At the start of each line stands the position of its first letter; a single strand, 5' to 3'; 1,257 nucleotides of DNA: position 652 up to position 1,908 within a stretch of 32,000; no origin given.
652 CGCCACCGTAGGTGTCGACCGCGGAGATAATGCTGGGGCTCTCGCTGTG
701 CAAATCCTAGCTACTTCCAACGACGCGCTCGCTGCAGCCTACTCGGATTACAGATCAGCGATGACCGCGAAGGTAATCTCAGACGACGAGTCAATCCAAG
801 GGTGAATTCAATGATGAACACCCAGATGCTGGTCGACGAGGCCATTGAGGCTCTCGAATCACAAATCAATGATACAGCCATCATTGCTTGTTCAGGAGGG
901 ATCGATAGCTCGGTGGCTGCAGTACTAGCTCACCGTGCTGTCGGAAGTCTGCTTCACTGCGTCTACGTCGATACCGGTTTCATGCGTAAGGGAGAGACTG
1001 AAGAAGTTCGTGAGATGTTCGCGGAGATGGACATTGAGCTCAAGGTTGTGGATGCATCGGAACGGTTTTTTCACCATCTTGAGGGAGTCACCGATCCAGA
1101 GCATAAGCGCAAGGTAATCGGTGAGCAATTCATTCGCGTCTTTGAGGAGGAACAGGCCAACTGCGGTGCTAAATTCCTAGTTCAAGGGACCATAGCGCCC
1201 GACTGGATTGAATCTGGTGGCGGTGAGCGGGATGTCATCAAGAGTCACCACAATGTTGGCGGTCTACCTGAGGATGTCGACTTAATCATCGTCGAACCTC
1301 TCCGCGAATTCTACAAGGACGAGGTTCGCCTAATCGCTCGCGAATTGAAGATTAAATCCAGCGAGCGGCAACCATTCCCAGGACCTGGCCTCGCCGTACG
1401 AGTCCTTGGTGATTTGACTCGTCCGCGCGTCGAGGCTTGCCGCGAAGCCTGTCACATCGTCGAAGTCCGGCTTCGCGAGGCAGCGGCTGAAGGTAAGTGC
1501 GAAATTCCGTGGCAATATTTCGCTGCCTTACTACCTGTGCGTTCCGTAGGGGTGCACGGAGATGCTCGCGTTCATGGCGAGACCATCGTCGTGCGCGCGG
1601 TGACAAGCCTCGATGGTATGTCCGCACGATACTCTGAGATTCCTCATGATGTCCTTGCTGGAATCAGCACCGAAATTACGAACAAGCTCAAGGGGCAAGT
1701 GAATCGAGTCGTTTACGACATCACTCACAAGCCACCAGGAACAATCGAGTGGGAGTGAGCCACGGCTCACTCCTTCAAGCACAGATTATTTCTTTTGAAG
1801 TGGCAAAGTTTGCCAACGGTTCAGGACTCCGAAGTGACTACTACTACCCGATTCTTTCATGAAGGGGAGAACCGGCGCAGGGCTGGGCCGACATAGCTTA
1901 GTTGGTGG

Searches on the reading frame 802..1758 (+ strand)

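Call 5: search_protein_families(library=pfam, proteins=[window:802-1758:+], max_evalue=0.01)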
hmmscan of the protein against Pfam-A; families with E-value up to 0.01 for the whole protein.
window:802-1758:+ (318 aa): 6 families
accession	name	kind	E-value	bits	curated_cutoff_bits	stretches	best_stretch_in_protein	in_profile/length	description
PF00958.27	GMP_synt_C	-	5e-33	113.5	27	1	230-317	6-92/92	GMP synthase C terminal domain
PF02540.23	NAD_synthase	-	1.5e-05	24.7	21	1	18-87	13-83/242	NAD synthase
PF06508.19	QueC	-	3.2e-05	24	22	1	26-86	2-61/210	Queuosine biosynthesis protein QueC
PF03054.22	tRNA_Me_trans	-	0.00014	22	20.6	0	26-90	3-77/202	tRNA methyl transferase HUP domain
PF01507.26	PAPS_reduct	-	0.0004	20.9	22.5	1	27-100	3-75/175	Phosphoadenosine phosphosulfate reductase domain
PF02568.20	ThiI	-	0.00063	19.8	20.5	1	24-76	4-55/197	Thiamine biosynthesis protein (ThiI)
